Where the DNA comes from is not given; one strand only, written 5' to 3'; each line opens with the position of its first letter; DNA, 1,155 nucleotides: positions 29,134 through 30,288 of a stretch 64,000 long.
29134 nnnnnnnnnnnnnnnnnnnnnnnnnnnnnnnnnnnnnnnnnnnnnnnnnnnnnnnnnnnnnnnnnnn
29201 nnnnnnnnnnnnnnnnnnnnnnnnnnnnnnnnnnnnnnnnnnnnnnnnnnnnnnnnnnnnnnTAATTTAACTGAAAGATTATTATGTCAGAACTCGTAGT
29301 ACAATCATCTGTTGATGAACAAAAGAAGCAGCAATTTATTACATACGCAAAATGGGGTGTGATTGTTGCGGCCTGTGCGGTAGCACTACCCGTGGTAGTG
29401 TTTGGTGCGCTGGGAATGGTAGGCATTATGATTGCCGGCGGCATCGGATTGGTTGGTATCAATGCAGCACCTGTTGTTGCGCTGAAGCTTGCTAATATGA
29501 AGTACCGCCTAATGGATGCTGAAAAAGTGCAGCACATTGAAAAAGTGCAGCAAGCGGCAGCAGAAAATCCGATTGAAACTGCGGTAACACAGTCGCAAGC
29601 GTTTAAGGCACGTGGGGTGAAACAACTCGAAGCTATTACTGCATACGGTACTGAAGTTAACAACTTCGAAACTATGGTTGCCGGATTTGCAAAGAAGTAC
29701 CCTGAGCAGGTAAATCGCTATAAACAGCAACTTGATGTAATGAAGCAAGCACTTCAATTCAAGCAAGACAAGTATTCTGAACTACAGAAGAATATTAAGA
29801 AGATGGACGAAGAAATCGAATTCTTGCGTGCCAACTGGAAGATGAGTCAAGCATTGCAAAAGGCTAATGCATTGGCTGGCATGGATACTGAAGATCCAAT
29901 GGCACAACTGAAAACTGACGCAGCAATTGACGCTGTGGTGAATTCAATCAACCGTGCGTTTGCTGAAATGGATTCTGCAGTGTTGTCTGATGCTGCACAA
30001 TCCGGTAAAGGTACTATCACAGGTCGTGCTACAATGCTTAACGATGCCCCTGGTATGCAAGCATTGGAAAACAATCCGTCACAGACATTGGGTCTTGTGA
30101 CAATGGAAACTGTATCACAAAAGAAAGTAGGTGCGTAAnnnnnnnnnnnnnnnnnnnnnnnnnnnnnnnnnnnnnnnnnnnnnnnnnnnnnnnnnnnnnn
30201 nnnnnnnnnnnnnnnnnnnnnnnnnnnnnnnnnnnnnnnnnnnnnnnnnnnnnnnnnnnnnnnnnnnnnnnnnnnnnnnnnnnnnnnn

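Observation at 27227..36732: MoxR AAA+ ATPase and its VWA/metallopeptidase-domain partner split by a 7-kb membrane module (SPFH, lipoprotein, Ser-rich TPR protein, SBP-LysM, RtcB)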

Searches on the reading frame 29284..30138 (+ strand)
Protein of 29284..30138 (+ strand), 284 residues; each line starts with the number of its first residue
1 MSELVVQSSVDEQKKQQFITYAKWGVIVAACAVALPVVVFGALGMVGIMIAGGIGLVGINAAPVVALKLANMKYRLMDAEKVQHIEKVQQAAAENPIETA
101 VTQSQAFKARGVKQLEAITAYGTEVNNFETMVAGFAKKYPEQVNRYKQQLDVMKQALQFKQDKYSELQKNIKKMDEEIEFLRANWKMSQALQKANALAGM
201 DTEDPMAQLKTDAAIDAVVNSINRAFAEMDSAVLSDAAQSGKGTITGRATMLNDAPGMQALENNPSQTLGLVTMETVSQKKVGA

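Call 3: search_protein_families(library=pfam, proteins=[window:29284-30138:+], max_evalue=0.01)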
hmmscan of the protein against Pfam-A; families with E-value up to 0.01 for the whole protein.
window:29284-30138:+ (284 aa): 2 families
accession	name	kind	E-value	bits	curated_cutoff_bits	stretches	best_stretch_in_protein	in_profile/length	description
PF04791.21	LMBR1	-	0.0026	17.2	31.9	1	42-198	169-306/510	LMBR1-like membrane protein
PF15794.10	CCDC106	-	0.0081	16.4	30.2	0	150-236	4-83/220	Coiled-coil domain-containing protein 106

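Call 12: search_protein_families(library=phrogs, proteins=[window:29284-30138:+], max_evalue=0.01)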
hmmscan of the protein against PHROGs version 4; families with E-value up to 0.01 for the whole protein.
window:29284-30138:+ (284 aa): 2 families
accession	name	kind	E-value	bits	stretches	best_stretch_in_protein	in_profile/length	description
phrog_27316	-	unknown function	2e-26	93.9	1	7-244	10-232/263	-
phrog_5467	-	unknown function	0.001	19.1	1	137-245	336-436/552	-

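Call 13: search_protein_families(library=ncbifam, proteins=[window:29284-30138:+], max_evalue=0.01)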
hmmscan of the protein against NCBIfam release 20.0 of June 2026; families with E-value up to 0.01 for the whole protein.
window:29284-30138:+ (284 aa): 8 families
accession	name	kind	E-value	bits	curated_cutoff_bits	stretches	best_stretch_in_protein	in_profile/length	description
NF049857.1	InaC_CT813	equivalog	2.3e-05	24.4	200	1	22-188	35-194/241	inclusion membrane protein InaC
NF038291.1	rep_pAB02_ORF2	subfamily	0.0028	18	85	1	116-196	40-122/172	plasmid replication DNA-binding protein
NF041751.2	sbcc_Staph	equivalog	0.004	15.2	920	1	77-230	617-762/1007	exonuclease subunit SbcC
TIGR01843.1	type_I_hlyD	subfamily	0.0045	16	208.65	1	76-202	78-197/422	HlyD family type I secretion periplasmic adaptor subunit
NF049847.1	FtsL_COG5462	equivalog_domain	0.0049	16.5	50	0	153-187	21-55/85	cell division protein FtsL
NF033542.1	transpos_IS110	equivalog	0.0058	15.8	140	1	79-193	135-224/343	IS110 family RNA-guided transposase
TIGR02169.1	SMC_prok_A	equivalog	0.0088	13.7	729.4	0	71-229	810-964/1165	chromosome segregation protein SMC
NF033885.1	conj_TraP_IncI1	equivalog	0.0089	15.8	135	1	85-200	48-167/217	conjugal transfer protein TraP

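Call 16: search_dna_similar(query=window:29284-30138:+, collection=phages, mode=protein, max_rows=40, max_evalue=0.001)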
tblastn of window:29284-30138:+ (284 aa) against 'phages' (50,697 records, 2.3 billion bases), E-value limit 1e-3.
Records with a match: 4; places in all: 4; records where one place covers at least 80% of the query: 0.
Best place of each record, by identity: <60% 4.
By first word of the organism name: Ralstonia 2; Achromobacter 2.
By host as written in the record: - 2; Achromobacter animicus 2.
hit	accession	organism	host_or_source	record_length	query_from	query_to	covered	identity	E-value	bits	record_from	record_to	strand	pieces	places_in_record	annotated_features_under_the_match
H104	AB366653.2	Ralstonia phage phiRSL1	-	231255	60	279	77%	28.4%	1e-12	74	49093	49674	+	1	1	hypothetical protein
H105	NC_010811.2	Ralstonia phage phiRSL1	-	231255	60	279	77%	28.4%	1e-12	74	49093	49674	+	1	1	hypothetical protein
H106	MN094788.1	Achromobacter phage Motura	Achromobacter animicus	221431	63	231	60%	25.3%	6e-7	56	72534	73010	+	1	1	hypothetical protein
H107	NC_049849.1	Achromobacter phage Motura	Achromobacter animicus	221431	63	231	60%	25.3%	6e-7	56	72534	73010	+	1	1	hypothetical protein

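Call 22: get_annotated_region(hit=H104, flank=6000)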
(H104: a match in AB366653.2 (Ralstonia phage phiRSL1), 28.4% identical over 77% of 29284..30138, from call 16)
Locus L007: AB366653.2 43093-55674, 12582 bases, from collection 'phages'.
description: Ralstonia phage RSL1 DNA, complete genome.
organism: Ralstonia phage phiRSL1 (NCBI taxid 1980924)
taxonomy: Viruses; Duplodnaviria; Heunggongvirae; Uroviricota; Caudoviricetes; Mieseafarmvirus; Mieseafarmvirus RSL1
host: -; source: -; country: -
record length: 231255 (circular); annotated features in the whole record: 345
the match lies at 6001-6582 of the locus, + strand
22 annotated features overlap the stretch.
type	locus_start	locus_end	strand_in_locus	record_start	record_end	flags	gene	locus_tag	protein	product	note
CDS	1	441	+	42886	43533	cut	-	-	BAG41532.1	hypothetical protein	ORF086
CDS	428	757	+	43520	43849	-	-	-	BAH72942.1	hypothetical protein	ORF087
CDS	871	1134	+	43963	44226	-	-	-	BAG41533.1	hypothetical protein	ORF088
CDS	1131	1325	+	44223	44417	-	-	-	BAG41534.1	hypothetical protein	ORF089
CDS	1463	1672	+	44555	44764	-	-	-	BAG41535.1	hypothetical protein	ORF090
CDS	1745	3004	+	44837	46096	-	-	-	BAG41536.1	ATPase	ATPase (AAA superfamily); ORF091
CDS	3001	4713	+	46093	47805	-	-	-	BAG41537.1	hypothetical protein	ORF092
CDS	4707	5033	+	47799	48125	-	-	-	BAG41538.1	hypothetical protein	ORF093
CDS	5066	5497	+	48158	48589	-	-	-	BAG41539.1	hypothetical protein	ORF094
CDS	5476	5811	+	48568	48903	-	-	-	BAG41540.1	hypothetical protein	ORF095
CDS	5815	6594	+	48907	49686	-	-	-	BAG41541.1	hypothetical protein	ORF096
CDS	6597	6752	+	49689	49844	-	-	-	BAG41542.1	hypothetical protein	ORF097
CDS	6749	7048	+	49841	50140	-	-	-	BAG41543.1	hypothetical protein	ORF098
CDS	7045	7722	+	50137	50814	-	-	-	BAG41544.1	hypothetical protein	ORF099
CDS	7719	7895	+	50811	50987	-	-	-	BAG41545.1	hypothetical protein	ORF100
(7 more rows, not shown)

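Call 29: find_related_loci(query=window:29284-30138:+, collection=viral_contigs, flank=10000)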
Query window:29284-30138:+ (284 aa) in viral_contigs; peptide patterns used: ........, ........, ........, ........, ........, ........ (x = any residue, [..] = any of these).
9 stretches matched a pattern; 1 encode a relative of the query (tblastn E <= 1e-3); 1 distinct loci.
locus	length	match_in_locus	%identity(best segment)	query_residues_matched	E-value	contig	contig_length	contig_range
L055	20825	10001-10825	72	1-276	8e-120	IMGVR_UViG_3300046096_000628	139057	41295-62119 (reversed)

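Call 36: find_homologous_proteins(query=window:29284-30138:+)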
Query window:29284-30138:+ (284 aa): 68 proteins with E <= 0.001 among 4092 candidates.
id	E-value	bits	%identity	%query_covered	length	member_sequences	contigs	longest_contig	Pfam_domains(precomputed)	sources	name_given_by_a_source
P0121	2.0e-174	596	100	100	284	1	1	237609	-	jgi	jgi:hypothetical protein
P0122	6.2e-150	515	84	100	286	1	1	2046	-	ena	-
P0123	1.7e-145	501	85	100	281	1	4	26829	-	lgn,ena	-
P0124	1.8e-140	485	80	100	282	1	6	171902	-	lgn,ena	-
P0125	1.2e-136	472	80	97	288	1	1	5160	-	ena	-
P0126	2.4e-135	468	79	100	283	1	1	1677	-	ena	-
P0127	7.9e-132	456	78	98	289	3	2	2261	-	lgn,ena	-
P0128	2.1e-128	445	80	96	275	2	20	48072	-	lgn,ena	-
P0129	5.6e-127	440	76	94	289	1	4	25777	-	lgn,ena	-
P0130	6.1e-127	440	78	96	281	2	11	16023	-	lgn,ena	-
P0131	5.7e-126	437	75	98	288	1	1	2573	-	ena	-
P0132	9.3e-123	427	76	94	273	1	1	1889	-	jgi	jgi:hypothetical protein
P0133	1.0e-121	423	75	95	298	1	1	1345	-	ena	-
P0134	2.8e-121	422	74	95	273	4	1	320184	-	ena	-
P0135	3.5e-121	421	76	93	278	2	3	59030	-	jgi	jgi:hypothetical protein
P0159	1.2e-83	298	59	87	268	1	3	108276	-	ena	-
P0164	5.1e-78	280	55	88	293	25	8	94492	-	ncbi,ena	-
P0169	2.2e-69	252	53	80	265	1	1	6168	-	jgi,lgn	-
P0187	5.4e-52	195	40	91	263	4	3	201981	-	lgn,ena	-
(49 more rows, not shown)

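Call 37: find_encoding_contigs(protein=P0134, flank=8000, max_places=2)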
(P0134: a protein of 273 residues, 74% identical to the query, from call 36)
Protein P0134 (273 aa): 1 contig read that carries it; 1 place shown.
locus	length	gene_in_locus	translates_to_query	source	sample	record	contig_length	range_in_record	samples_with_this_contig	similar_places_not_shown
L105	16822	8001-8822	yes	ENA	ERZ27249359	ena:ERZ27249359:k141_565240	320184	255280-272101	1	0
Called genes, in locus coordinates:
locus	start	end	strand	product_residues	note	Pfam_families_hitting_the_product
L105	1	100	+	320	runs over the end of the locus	-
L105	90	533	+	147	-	PF13671:AAA_33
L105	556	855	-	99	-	-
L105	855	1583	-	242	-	PF00112:Peptidase_C1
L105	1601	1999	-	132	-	-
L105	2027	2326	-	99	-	-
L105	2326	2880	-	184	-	-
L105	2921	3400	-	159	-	-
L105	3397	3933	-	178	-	-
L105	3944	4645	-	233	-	-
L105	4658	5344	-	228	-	-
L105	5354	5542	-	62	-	-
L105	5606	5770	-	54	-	-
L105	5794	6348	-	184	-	-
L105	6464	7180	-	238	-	PF04545:Sigma70_r4 (faint), PF00196:GerE, PF08281:Sigma70_r4_2 (weak)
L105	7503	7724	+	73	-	-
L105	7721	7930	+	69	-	-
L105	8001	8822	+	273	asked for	-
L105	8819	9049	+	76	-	-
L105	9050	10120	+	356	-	PF00497:SBP_bac_3, PF01476:LysM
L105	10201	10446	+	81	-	-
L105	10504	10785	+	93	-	-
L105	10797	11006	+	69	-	-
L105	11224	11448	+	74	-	-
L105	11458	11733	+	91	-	-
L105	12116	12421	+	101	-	-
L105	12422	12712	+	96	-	-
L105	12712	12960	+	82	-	-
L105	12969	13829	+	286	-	PF00850:Hist_deacetyl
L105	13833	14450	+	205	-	-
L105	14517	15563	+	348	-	PF01467:CTP_transf_like, PF00293:NUDIX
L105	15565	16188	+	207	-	-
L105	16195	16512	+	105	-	-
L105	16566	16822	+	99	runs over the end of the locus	-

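Call 38: find_encoding_contigs(protein=P0164, flank=8000, max_places=3)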
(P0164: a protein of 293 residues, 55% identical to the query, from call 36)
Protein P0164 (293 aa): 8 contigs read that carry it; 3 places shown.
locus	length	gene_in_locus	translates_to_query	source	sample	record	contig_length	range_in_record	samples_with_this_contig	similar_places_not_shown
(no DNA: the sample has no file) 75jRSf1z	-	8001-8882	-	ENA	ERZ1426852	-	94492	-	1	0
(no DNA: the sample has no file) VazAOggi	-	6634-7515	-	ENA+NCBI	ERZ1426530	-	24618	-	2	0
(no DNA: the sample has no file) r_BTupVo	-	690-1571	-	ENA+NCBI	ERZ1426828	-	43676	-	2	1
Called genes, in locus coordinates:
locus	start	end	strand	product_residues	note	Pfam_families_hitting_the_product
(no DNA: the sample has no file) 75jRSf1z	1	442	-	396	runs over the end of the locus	PF02746:MR_MLE_N, PF13378:MR_MLE_C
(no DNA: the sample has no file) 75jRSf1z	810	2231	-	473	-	PF00171:Aldedh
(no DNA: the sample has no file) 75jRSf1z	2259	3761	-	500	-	PF00171:Aldedh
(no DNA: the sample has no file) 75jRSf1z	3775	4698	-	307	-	PF02826:2-Hacid_dh_C (faint), PF03446:NAD_binding_2, PF03807:F420_oxidored, PF14833:NAD_binding_11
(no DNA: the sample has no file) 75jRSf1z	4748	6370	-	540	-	PF00732:GMC_oxred_N, PF00890:FAD_binding_2 (faint), PF05199:GMC_oxred_C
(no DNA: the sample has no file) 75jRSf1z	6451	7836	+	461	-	PF00392:GntR, PF00155:Aminotran_1_2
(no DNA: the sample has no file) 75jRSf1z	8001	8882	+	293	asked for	-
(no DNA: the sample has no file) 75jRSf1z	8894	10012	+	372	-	PF00497:SBP_bac_3, PF01476:LysM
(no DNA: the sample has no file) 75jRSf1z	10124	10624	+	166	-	PF00111:Fer2, PF13085:Fer2_3 (weak), PF01799:Fer2_2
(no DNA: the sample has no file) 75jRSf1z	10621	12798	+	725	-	PF20256:MoCoBD_2, PF02738:MoCoBD_1, PF20256:MoCoBD_2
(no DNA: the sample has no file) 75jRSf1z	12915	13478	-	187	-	-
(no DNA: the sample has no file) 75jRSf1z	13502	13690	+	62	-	-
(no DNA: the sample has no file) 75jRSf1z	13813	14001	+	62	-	-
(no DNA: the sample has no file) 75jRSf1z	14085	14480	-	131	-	-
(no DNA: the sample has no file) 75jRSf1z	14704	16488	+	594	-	PF00486:Trans_reg_C, PF13428:TPR_14 (faint), PF07721:TPR_4 (faint), PF00515:TPR_1 (faint), PF07719:TPR_2 (faint), PF13176:TPR_7 (faint), PF13181:TPR_8 (faint), PF13432:TPR_16 (weak), +3 more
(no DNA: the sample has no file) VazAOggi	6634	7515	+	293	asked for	-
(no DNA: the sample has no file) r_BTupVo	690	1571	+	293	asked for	-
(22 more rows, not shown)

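Call 39: find_encoding_contigs(protein=P0187, flank=8000, max_places=2)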
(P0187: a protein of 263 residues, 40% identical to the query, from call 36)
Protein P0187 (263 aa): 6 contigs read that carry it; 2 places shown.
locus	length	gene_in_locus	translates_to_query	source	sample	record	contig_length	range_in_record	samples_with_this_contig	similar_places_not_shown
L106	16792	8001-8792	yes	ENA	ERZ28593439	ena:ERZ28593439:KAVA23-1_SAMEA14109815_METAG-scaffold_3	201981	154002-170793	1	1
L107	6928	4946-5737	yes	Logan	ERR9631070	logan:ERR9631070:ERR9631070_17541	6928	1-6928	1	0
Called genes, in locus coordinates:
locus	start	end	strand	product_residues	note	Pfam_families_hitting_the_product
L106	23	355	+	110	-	-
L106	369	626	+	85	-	-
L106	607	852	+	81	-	-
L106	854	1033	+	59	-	-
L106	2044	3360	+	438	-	-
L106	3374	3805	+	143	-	-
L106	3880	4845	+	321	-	PF00004:AAA (faint)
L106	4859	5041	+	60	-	-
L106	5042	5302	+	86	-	-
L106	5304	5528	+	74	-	-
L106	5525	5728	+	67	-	-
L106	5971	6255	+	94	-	-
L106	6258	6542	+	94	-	-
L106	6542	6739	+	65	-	-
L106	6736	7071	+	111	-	-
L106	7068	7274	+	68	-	-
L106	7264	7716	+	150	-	-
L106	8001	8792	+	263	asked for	-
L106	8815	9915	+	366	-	PF00497:SBP_bac_3, PF01476:LysM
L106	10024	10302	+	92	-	-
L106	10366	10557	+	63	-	-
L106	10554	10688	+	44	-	-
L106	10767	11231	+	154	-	-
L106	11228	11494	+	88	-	-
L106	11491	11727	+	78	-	-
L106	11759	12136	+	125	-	-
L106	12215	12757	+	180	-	-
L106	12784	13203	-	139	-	PF00293:NUDIX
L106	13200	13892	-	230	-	-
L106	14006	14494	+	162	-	-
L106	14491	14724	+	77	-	-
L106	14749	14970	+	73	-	-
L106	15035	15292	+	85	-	-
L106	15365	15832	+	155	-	-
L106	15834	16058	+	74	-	-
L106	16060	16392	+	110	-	-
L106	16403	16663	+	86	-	-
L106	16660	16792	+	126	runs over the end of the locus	PF03013:Pyr_excise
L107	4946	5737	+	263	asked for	-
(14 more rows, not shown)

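Call 42: search_solved_structures(query=A2, max_evalue=10)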
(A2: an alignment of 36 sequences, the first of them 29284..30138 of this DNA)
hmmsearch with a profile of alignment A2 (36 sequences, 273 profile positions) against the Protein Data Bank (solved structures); distinct sequences matched with E-value up to 10: 23.
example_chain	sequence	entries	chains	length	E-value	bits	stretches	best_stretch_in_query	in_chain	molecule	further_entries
6e2j_A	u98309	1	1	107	0.007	18.8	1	104-184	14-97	Keratin, type II cytoskeletal 1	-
6ec0_A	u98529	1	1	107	0.0073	18.7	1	104-184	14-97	Keratin 1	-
2efr_A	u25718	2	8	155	0.2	14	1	77-186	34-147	General control protein GCN4 and Tropomyosin 1 alpha chain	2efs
9vkg_A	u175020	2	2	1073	0.42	12.9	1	123-207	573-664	Phospholipid-transporting ATPase IG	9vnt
9vsl_A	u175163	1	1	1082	0.42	12.9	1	123-207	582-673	Phospholipid-transporting ATPase IG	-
7bsp_A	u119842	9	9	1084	0.42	12.9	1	123-207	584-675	ATP11C | Phospholipid-transporting ATPase IG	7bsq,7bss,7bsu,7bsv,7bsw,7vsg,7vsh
6lkn_A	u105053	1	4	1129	0.45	12.8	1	123-207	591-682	Phospholipid-transporting ATPase IG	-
7xtg_E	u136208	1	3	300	0.76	12.1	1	15-64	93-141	Mannose permease IID component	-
4ytd_A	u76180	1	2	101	0.78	12.1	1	103-168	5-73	Protein bicaudal D homolog 1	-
7xno_Z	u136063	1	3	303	0.78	12.1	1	15-64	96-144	Mannose permease IID component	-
4hse_A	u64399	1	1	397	0.85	11.9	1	138-183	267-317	Chaperone protein ClpB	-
2rad_A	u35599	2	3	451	0.88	11.9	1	81-173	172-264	Succinoglycan biosynthesis protein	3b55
8ims_B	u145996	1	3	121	0.95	11.8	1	148-186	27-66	E3 ubiquitin-protein ligase TRAF7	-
5vae_B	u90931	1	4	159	1.2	11.4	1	117-148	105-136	Accessory Sec system protein Asp3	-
5n72_A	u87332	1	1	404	1.3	11.4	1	112-183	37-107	WipA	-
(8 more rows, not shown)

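Call 43: search_protein_families(library=pfam, alignment_id=A2, max_evalue=0.1)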
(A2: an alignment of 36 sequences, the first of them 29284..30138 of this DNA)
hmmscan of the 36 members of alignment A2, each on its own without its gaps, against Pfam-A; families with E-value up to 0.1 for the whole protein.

A. member 1, window:29284-30138:+ (284 aa): 5 families
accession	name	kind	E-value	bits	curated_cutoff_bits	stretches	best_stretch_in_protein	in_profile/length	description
PF04791.21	LMBR1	-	0.0026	17.2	31.9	1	42-198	169-306/510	LMBR1-like membrane protein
PF15794.10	CCDC106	-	0.0081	16.4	30.2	1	150-236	4-83/220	Coiled-coil domain-containing protein 106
PF23203.1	KIF21A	-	0.012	15.8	28.5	1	125-179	53-107/161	KIF21A-like domain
PF16516.10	CC2-LZ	-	0.03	15.2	35.3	1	137-183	10-59/100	Leucine zipper of domain CC2 of NEMO, NF-kappa-B essential modulator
PF15619.11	Lebercilin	-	0.044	13.8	34.3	0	140-198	59-117/193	Ciliary protein causing Leber congenital amaurosis disease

B. families by the number of members that match (of 36 scanned): 68 families (the first 25 are shown)
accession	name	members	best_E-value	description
PF04201.20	TPD52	10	0.00027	Tumour protein D52 family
PF09787.14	Golgin_A5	5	7.7e-05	Golgin subfamily A member 5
PF11727.13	ISG65-75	5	0.012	Invariant surface glycoprotein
PF06785.16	UPF0242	4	0.002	Uncharacterised protein family (UPF0242) N-terminus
PF05791.16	Bacillus_HBL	4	0.0023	Bacillus haemolytic enterotoxin (HBL)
PF04906.18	Tweety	3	0.013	Tweety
PF01496.24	V_ATPase_I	3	0.018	V-type ATPase 116kDa subunit family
PF19744.4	DUF6232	3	0.024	Family of unknown function (DUF6232)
PF22652.1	DUF7006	3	0.027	Family of unknown function (DUF7006)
PF08933.16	PrnB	3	0.047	Monodechloroaminopyrrolnitrin synthase PrnB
PF23771.1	DUF7168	3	0.05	Domain of unknown function (DUF7168)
PF04791.21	LMBR1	2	0.0026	LMBR1-like membrane protein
PF16516.10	CC2-LZ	2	0.0045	Leucine zipper of domain CC2 of NEMO, NF-kappa-B essential modulator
PF10046.14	BLOC1_2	2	0.0062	Biogenesis of lysosome-related organelles complex-1 subunit 2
PF17681.6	GCP_N_terminal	2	0.0077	Gamma tubulin complex component N-terminal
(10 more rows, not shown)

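Call 47: search_protein_families(library=padloc, proteins=[window:29284-30138:+], max_evalue=0.01)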
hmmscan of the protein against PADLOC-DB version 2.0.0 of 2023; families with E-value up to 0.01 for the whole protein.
window:29284-30138:+ (284 aa): 2 families
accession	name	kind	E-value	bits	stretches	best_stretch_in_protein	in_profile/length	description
PDLC03977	PD-Lambda-1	-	6.7e-05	19.9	1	64-181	18-133/496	-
PDLC00519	JetC1|JetC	-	0.0011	15.2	1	116-234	251-370/1097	DUF3584 domain; MukB-like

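Call 55: find_related_loci(query=A2, collection=genome_contigs, flank=8000)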
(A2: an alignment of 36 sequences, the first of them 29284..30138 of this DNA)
Query A2 (284 aa) in genome_contigs; peptide patterns used: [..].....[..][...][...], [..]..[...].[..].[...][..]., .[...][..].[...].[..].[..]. (x = any residue, [..] = any of these).
188 stretches matched a pattern; 11 encode a relative of the query (tblastn E <= 1e-3); 11 distinct loci.
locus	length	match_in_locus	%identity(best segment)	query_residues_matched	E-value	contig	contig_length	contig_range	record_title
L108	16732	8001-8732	59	12-256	2e-93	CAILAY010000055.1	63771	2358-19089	MAG: uncultured beta proteobacterium isolate Ki2-D4_bin-0070 genome assembly, contig: bin-0070:055/200, whole genome sho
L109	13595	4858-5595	59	11-257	3e-93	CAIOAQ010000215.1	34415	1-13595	MAG: uncultured beta proteobacterium isolate YR2_bin-0010 genome assembly, contig: bin-0010:215/592, whole genome shotgu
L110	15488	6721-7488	54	12-266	2e-86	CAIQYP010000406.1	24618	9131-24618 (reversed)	MAG: uncultured beta proteobacterium isolate Ki2-D3_bin-1005 genome assembly, contig: bin-1005:406/578, whole genome sho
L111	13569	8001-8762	53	12-264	6e-86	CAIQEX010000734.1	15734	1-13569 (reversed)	MAG: uncultured beta proteobacterium isolate Ja1-D2_bin-0275 genome assembly, contig: bin-0275:734/787, whole genome sho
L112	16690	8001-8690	39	23-267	2e-44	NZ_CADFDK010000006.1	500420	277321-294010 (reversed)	Burkholderia seminalis DSM 23518 strain LMG 24067, whole genome shotgun sequence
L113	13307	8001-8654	29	8-236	1e-26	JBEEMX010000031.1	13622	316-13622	MAG: Pseudomonadota bacterium isolate comocreek_2019_sw_WHONDRS-S19S_0026_F_bin.2 scaffold_171, whole genome shotgun seq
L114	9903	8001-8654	29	8-236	7e-26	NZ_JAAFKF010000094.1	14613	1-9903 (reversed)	MAG: Sphaerotilus sp. isolate bin69.metabat.ball.156 WN_Sphaerotilus_2_scaffold_94, whole genome shotgun sequence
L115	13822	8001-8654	29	8-236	2e-25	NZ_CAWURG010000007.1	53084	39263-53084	MAG: uncultured Sphaerotilus sp. isolate HER22_SLD_2000_bin_38_1 HER22_SLD_2000_bin_38-read_53, whole genome shotgun seq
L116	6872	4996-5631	27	14-236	1e-23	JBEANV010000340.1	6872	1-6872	MAG: Pseudomonadota bacterium isolate marshallgulch_2019_sw_WHONDRS-S19S_0035_B_bin.7 scaffold_619005, whole genome shot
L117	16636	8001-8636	27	14-236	1e-23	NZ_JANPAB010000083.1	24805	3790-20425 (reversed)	MAG: Sphaerotilus sp. isolate VAR_79_metabat_342 VAR_79_k141_1362479, whole genome shotgun sequence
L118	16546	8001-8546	31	44-236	8e-23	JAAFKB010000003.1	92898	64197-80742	MAG: Sphaerotilus sp. isolate bin1.concoct.b11b12b14.030 WN_Sphaerotilus_1_scaffold_3, whole genome shotgun sequence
